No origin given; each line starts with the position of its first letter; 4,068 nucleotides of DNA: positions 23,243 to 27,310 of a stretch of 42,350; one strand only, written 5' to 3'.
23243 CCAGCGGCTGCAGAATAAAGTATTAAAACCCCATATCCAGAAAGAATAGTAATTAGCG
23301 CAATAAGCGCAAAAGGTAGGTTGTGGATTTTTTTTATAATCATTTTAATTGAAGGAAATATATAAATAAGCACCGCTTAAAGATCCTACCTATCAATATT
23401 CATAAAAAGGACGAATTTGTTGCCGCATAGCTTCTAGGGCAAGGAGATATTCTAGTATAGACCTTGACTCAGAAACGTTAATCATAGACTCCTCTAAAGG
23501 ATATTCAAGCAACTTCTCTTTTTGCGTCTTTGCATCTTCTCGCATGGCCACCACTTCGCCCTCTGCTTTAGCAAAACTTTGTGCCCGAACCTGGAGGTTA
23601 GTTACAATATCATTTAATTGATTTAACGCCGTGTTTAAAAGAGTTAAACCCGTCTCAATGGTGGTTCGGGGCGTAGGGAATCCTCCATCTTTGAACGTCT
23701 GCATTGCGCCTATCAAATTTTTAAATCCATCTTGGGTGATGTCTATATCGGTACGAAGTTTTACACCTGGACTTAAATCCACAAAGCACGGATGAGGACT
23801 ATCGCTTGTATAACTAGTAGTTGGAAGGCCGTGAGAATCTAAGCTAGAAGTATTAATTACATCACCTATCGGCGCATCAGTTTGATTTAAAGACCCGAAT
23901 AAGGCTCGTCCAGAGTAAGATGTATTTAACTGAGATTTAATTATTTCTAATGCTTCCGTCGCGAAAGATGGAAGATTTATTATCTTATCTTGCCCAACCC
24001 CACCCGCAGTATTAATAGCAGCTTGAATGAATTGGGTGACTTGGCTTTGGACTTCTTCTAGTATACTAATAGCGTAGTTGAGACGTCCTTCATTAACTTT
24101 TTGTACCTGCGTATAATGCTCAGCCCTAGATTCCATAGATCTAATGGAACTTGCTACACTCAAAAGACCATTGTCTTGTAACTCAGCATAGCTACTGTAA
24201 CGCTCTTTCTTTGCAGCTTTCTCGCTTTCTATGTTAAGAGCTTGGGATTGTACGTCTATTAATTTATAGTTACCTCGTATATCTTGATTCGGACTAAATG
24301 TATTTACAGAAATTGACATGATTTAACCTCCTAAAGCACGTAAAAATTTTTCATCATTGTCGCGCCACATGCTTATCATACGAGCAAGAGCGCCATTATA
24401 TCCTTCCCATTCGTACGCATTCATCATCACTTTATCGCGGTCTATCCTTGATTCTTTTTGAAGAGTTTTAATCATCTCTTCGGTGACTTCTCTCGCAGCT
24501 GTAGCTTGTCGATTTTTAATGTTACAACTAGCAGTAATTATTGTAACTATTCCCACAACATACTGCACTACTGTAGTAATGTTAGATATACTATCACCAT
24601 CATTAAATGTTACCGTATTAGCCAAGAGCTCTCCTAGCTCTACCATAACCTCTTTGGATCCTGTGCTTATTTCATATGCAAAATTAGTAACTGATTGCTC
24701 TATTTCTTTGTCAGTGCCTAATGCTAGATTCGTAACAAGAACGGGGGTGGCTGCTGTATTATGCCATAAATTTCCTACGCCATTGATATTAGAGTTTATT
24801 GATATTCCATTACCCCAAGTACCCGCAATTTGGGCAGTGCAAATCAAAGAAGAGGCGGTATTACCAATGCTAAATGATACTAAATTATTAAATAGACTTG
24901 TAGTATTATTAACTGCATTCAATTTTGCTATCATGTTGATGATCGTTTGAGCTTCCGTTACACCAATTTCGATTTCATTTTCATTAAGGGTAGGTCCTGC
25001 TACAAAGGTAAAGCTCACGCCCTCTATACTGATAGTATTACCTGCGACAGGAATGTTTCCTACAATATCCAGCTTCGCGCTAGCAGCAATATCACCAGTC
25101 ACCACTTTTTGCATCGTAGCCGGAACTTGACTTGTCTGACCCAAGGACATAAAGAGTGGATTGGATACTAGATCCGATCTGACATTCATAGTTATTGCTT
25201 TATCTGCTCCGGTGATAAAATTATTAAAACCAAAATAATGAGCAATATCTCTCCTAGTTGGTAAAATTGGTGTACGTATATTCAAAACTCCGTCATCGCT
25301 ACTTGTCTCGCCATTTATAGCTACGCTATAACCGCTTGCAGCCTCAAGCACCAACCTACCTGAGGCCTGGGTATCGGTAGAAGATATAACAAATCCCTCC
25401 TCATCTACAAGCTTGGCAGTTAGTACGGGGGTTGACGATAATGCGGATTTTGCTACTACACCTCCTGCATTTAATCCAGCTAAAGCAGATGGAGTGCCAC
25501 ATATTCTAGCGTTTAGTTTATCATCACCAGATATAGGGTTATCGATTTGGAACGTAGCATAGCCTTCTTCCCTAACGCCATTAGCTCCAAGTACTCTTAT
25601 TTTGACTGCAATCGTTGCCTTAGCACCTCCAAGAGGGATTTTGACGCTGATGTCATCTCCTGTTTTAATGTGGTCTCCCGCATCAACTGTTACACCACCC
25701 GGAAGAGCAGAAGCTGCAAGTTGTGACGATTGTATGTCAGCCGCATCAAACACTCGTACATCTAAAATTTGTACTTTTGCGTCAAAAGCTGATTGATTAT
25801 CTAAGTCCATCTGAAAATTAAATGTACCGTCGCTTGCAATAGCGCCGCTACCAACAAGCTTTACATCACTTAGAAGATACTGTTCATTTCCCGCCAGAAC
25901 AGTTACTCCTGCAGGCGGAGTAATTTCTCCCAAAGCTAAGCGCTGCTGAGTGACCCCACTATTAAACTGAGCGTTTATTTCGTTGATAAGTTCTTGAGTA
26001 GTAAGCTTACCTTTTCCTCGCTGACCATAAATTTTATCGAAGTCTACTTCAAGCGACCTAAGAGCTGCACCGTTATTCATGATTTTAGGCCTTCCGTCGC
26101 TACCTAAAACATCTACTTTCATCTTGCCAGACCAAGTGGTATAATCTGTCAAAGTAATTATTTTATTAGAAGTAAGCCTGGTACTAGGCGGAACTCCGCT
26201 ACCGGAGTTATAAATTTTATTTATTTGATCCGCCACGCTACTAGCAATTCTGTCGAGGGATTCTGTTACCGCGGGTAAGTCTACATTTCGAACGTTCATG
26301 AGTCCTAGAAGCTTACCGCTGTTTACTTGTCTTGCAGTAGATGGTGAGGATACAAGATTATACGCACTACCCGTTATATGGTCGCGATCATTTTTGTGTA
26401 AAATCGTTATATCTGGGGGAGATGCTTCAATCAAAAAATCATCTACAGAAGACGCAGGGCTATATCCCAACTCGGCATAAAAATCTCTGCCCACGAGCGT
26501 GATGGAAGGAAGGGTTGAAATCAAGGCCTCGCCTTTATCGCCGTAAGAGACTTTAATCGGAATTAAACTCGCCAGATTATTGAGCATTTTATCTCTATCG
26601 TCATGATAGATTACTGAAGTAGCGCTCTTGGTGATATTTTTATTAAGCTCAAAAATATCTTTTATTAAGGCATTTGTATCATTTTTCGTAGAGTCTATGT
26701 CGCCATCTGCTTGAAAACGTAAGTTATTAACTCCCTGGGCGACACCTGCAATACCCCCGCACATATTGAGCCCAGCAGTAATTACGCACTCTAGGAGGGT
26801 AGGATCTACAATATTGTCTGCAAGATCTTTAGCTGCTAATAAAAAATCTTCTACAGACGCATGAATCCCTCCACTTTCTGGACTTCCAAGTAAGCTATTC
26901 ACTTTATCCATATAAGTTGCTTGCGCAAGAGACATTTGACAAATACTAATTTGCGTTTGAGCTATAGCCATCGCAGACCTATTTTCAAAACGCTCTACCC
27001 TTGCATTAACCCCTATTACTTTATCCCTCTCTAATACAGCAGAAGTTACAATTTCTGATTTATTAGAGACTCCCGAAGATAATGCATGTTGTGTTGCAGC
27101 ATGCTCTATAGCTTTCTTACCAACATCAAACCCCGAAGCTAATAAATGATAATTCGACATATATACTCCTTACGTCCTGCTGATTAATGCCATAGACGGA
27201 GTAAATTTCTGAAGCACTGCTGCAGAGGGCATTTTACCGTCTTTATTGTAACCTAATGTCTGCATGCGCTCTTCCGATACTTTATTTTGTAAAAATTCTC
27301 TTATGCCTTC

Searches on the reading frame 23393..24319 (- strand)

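Call 46: search_protein_families(library=pfam, proteins=[window:23393-24319:-], max_evalue=0.00001)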
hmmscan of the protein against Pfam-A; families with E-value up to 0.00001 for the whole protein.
window:23393-24319:- (308 aa): 0 families

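Call 83: search_protein_families(library=pfam, proteins=[window:23393-24319:-], max_evalue=0.001)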
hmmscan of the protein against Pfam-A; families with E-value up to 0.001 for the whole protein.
window:23393-24319:- (308 aa): 0 families

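Call 84: search_protein_families(library=ncbifam, proteins=[window:23393-24319:-], max_evalue=0.001)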
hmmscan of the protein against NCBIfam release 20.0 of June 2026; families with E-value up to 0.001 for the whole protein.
window:23393-24319:- (308 aa): 2 families
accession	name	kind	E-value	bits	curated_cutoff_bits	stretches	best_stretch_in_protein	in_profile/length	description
NF006489.0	PRK08913.1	equivalog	1.4e-12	47.7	217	1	29-286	29-280/303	flagellin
NF004669.0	PRK06008.1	equivalog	4.6e-07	29.5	230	1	58-159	54-153/348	flagellar hook-associated family protein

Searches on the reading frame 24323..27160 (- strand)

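Call 46: search_protein_families(library=pfam, proteins=[window:24323-27160:-], max_evalue=0.00001)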
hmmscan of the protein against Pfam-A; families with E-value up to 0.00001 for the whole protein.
window:24323-27160:- (945 aa): 1 family
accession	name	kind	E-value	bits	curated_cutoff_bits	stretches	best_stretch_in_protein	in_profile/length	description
PF22638.1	FlgK_D1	-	1.3e-24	87.5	28.6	1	84-321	1-222/233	Flagellar hook-associated protein FlgK helical domain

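Call 84: search_protein_families(library=ncbifam, proteins=[window:24323-27160:-], max_evalue=0.001)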
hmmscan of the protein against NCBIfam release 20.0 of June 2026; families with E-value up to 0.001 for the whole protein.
window:24323-27160:- (945 aa): 1 family
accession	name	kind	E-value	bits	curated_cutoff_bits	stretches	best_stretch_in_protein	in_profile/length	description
TIGR02492.1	flgK_ends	equivalog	3.5e-25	89.2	170.75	1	54-335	59-326/437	flagellar hook-associated protein FlgK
